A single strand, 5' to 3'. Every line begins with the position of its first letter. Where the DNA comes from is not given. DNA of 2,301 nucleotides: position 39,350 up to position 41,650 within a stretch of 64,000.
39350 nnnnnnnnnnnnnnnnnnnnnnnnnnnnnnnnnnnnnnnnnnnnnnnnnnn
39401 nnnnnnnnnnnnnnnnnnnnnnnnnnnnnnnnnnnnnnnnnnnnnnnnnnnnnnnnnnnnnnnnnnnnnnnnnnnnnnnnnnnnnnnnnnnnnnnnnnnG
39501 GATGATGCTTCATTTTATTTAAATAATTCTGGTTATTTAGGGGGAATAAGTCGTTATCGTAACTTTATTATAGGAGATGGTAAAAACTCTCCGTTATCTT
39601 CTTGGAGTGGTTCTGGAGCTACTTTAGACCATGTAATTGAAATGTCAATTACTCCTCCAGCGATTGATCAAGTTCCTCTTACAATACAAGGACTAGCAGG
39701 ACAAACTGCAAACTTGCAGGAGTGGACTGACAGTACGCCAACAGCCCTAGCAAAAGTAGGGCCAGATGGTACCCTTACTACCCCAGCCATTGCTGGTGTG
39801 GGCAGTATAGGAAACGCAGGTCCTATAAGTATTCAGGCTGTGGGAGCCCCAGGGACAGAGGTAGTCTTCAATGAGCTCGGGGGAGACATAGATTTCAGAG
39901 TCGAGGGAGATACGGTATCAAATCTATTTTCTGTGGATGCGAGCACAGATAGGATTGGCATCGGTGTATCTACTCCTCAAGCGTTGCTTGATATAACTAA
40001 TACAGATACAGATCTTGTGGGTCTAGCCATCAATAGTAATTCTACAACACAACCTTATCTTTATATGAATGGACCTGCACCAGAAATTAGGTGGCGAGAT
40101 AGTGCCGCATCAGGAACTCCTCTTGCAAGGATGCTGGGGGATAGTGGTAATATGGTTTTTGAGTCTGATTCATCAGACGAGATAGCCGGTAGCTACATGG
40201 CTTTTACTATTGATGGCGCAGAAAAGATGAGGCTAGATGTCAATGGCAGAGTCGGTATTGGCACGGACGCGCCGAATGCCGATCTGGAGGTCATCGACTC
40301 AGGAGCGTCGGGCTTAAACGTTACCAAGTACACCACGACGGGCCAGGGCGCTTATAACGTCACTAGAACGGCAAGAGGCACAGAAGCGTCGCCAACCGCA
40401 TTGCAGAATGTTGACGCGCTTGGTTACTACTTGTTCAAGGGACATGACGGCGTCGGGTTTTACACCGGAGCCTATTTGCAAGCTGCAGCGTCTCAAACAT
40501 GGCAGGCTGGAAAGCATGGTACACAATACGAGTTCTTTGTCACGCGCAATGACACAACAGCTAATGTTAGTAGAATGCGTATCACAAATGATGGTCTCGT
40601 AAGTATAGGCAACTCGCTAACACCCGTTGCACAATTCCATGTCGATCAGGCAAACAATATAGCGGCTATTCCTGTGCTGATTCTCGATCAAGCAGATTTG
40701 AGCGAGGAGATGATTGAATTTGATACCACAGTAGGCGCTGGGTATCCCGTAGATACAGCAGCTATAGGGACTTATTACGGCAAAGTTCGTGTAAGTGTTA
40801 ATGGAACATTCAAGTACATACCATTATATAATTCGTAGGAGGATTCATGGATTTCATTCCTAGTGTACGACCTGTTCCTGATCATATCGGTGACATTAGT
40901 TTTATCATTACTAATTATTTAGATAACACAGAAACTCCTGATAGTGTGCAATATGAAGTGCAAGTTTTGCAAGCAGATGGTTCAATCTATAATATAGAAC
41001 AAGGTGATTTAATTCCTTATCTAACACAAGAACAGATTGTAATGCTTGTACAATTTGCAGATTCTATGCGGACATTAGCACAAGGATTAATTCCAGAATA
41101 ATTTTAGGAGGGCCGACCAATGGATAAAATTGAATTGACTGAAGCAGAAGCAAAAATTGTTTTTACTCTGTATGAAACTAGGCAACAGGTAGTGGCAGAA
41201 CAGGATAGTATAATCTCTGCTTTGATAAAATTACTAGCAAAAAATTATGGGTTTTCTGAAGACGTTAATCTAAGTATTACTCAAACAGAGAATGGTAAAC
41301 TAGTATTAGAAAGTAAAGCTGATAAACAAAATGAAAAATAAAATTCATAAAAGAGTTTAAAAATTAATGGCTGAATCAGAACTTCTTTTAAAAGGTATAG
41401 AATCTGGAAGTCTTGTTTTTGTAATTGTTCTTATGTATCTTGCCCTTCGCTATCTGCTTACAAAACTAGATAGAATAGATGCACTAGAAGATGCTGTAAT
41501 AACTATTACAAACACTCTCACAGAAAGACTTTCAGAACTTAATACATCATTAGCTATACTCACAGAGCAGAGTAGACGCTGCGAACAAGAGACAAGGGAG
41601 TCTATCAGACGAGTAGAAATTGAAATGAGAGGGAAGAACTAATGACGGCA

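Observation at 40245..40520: Abrupt GC-rich patch (about 57% GC versus about 40% background) inside the tail fiber C-terminal region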

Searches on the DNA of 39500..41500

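Call 41: search_rna_families(source=window, start=39500, end=41500, threshold=evalue, max_evalue=1)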
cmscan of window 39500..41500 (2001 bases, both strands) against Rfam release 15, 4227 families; matches with E-value up to 1: 1.
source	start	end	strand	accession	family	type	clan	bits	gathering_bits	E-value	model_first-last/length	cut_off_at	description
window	41277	41329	+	RF00165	Corona_pk3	Cis-reg;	CL00117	21.3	35.6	0.24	1-61/61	no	Coronavirus 3' UTR pseudoknot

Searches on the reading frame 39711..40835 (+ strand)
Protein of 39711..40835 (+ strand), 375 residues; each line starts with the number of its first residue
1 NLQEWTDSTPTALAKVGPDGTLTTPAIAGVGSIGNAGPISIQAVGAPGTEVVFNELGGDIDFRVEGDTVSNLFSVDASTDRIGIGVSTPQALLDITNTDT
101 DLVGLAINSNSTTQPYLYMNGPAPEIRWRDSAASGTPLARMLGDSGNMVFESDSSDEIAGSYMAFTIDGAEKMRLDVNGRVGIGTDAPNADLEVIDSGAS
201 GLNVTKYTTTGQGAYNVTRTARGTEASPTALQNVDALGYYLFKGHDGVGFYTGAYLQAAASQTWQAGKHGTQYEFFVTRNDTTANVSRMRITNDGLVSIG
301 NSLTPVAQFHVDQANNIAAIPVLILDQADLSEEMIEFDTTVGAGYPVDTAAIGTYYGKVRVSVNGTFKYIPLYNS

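Call 45: search_solved_structures(query=A2, max_evalue=1)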
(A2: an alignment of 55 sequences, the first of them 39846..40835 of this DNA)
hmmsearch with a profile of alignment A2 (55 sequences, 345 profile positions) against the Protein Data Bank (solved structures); distinct sequences matched with E-value up to 1: 6.
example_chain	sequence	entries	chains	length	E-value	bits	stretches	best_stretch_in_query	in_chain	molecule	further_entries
8ond_A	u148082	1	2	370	3.4e-24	89.4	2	48-243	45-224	bd2133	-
8oml_A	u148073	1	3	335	3.1e-15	59.9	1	108-243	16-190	Cell wall surface anchor family protein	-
8ojn_C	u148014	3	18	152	6.1e-10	42.5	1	114-245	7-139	Cell wall surface anchor family protein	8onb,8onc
8on4_A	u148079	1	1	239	8.2e-09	38.8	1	158-243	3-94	Cell wall surface anchor family protein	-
8ol4_A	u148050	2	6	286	2.3e-08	37.3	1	141-243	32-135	Cell wall surface anchor family protein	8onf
7dc3_A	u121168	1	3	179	0.89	12.4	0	126-191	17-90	Isoform 2 of Myelin regulatory factor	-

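Call 47: search_solved_structures(query=window:39846-40835:+, max_evalue=1, show_alignments=3)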
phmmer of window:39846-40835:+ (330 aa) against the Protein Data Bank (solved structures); distinct sequences matched with E-value up to 1: 7.
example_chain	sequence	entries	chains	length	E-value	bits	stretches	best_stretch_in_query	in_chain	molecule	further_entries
8ond_A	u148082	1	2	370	2.6e-05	26.9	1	118-284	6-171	bd2133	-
8ol4_A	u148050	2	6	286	0.00013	24.6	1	151-260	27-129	Cell wall surface anchor family protein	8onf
8ojn_C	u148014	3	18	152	0.0075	18.8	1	118-176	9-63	Cell wall surface anchor family protein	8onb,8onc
7fbi_N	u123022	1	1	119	0.041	16.4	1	137-209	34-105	3A5 heavy chain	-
8oml_A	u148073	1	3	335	0.043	16.3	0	119-266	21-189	Cell wall surface anchor family protein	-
2p90_A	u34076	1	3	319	0.067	15.7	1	49-98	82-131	Hypothetical protein Cgl1923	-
3e35_A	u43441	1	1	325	0.55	12.7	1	62-98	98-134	Uncharacterized protein SCO1997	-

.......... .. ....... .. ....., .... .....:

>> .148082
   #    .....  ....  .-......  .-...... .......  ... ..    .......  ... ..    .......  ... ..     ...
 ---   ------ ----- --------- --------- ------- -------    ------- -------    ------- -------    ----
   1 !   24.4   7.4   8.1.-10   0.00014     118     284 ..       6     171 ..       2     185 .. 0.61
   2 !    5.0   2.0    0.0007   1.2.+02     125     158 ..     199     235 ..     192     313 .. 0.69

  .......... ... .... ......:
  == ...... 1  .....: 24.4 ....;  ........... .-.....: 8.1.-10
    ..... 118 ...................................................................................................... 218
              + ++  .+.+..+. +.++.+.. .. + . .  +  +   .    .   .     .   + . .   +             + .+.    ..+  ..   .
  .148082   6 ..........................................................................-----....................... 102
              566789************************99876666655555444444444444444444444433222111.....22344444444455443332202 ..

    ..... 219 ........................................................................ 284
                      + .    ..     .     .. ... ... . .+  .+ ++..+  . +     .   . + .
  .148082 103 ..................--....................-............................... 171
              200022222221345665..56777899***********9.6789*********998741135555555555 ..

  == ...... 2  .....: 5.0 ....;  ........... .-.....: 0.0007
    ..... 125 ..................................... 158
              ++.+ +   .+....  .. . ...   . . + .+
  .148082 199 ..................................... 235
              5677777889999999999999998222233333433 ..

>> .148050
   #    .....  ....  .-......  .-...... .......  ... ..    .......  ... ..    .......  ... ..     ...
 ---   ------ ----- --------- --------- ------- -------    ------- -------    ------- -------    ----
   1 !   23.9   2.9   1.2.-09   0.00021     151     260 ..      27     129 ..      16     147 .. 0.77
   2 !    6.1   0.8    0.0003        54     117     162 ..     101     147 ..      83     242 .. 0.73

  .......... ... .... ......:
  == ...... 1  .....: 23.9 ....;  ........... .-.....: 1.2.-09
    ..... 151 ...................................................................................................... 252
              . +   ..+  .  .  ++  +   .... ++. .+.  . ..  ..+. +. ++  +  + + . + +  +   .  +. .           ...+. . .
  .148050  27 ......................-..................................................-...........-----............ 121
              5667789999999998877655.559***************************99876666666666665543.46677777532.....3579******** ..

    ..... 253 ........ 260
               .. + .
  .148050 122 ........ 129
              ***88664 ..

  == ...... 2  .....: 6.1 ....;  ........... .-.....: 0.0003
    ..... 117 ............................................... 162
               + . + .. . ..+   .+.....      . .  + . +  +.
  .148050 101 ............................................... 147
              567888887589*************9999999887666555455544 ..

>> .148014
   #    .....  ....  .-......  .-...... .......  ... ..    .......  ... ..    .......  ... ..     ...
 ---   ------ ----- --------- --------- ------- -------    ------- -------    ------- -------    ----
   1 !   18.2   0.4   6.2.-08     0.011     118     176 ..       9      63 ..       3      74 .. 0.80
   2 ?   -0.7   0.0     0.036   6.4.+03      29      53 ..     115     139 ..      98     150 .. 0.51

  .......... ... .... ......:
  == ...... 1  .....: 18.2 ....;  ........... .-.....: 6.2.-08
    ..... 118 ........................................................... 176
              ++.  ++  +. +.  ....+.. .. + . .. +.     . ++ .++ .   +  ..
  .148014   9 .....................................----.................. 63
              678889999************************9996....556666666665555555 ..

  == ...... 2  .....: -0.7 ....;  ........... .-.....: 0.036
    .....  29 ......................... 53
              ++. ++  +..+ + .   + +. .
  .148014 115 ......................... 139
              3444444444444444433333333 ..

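Call 50: predict_structure(alignment_id=A2)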
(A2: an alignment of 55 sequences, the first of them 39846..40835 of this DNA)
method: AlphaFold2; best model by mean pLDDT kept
length: 330 residues; sequences in the alignment: 55
mean_pLDDT: 65.4   pTM: 0.49
mean pLDDT of the five models: 65.4, 64.9, 64.1, 63.0, 62.6
residues with pLDDT >= 90: 30; 70-90: 104; 50-70: 123; < 50: 73
segments of 3 or more residues with pLDDT < 50: 1-4, 44-49, 51-53, 55-59, 72-76, 78-85, 89-98, 101-103, 176-183
pLDDT, mean of each block of 10 residues (from residue 1): 47 50 54 59 48 48 50 48 47 47 50 58 76 80 78 55 52 50 58 87 86 87 87 90 94 90 82 63 69 68 58 72 68
secondary structure, 60 per line:
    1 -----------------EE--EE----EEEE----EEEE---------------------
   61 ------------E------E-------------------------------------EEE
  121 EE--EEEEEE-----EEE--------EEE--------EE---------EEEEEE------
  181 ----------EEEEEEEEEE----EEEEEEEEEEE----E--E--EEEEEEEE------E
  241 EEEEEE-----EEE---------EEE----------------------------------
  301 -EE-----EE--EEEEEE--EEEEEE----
elements in order: E28-31 E36-39 E118-122 E125-130 E136-138 E147-149 E169-174 E191-200 E205-215 E226-233 E240-246 E252-254 E264-266 E313-318 E321-326

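Call 53: fold_search(model_id=the predicted structure, library=pdb)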
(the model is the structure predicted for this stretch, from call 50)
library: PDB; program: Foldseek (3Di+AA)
matches with E <= 10: 138; with E <= 0.001: 18
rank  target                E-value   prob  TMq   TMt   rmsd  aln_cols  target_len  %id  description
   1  8oml_A                2.0e-08  1.00  0.29  0.29   9.5       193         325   24  Crystal structure of Bdellovibrio bacteriovorus Bd1334 C-terminal domains (released 2023-10-25)
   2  8oml_C                3.1e-08  1.00  0.29  0.29   9.8       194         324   23  Crystal structure of Bdellovibrio bacteriovorus Bd1334 C-terminal domains (released 2023-10-25)
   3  8oml_B                6.2e-08  1.00  0.28  0.30  10.6       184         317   22  Crystal structure of Bdellovibrio bacteriovorus Bd1334 C-terminal domains (released 2023-10-25)
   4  8onc_A                6.5e-07  1.00  0.23  0.44  10.9       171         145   20  Structure of the C-terminal beta helix domain of the Bdellovibrio bacteriovorus Bd3182 fibre (released 2023-10-25)
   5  8onc_B                2.9e-06  1.00  0.23  0.43  10.9       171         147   21  Structure of the C-terminal beta helix domain of the Bdellovibrio bacteriovorus Bd3182 fibre (released 2023-10-25)
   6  8onf_A                7.2e-06  1.00  0.25  0.31   8.2       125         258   29  Crystal structure of Bdellovibrio bacteriovorus Bd2439 fibre C-terminal domains with ethylene glycol (released 2023-10-25)
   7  8onf_B                1.3e-05  1.00  0.24  0.30   8.1       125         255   29  Crystal structure of Bdellovibrio bacteriovorus Bd2439 fibre C-terminal domains with ethylene glycol (released 2023-10-25)
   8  8ol4_A                1.4e-05  1.00  0.25  0.31   8.2       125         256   29  Structure of the C-terminal domains of the Bdellovibrio bacteriovorus Bd2439 fibre in complex with GlcNAc (released 2023-10-25)
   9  8ond_A                4.0e-05  1.00  0.20  0.19  13.8       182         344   18  Structure of the C-terminal domains of the Bdellovibrio bacteriovorus Bd2133 fibre (released 2023-10-25)
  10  8ojn_A                6.7e-05  1.00  0.22  0.45  10.1       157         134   20  Structure of the C-terminal beta helix domain of the Bdellovibrio bacteriovorus Bd3182 fibre (released 2023-10-25)
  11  8ond_B                7.5e-05  1.00  0.20  0.19  14.6       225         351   16  Structure of the C-terminal domains of the Bdellovibrio bacteriovorus Bd2133 fibre (released 2023-10-25)
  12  4uw7_C                1.6e-04  1.00  0.24  0.28  14.0       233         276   13  Structure of the carboxy-terminal domain of the bacteriophage T5 L- shaped tail fiber without its intra-molecular chap (released 2015-08-05)
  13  4uw7_A                1.7e-04  1.00  0.24  0.28  16.1       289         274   14  Structure of the carboxy-terminal domain of the bacteriophage T5 L- shaped tail fiber without its intra-molecular chap (released 2015-08-05)
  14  8onb_B                2.1e-04  1.00  0.22  0.46   9.9       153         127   20  Structure of the C-terminal beta helix domain of the Bdellovibrio bacteriovorus Bd3182 fibre (released 2023-10-25)
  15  4uw7_B                2.2e-04  1.00  0.24  0.28  14.2       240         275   14  Structure of the carboxy-terminal domain of the bacteriophage T5 L- shaped tail fiber without its intra-molecular chap (released 2015-08-05)
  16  4uw8_A                2.2e-04  0.99  0.23  0.19  19.3       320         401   14  Structure of the carboxy-terminal domain of the bacteriophage T5 L- shaped tail fiber with its intra-molecular chapero (released 2015-08-05)
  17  4uw8_G                2.3e-04  1.00  0.23  0.19  16.6       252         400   13  Structure of the carboxy-terminal domain of the bacteriophage T5 L- shaped tail fiber with its intra-molecular chapero (released 2015-08-05)
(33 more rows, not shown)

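Call 54: find_related_loci(query=window:39711-40835:+, collection=metagenome_contigs, flank=8000)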
Query window:39711-40835:+ (375 aa) in metagenome_contigs; peptide patterns used: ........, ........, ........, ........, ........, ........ (x = any residue, [..] = any of these).
59 stretches matched a pattern; 3 encode a relative of the query (tblastn E <= 1e-3); 3 distinct loci.
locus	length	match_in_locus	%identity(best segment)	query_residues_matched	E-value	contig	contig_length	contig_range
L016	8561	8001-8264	61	288-375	1e-25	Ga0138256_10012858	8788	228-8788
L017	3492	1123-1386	61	288-375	1e-25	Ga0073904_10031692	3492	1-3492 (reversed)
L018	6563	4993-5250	39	283-372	3e-11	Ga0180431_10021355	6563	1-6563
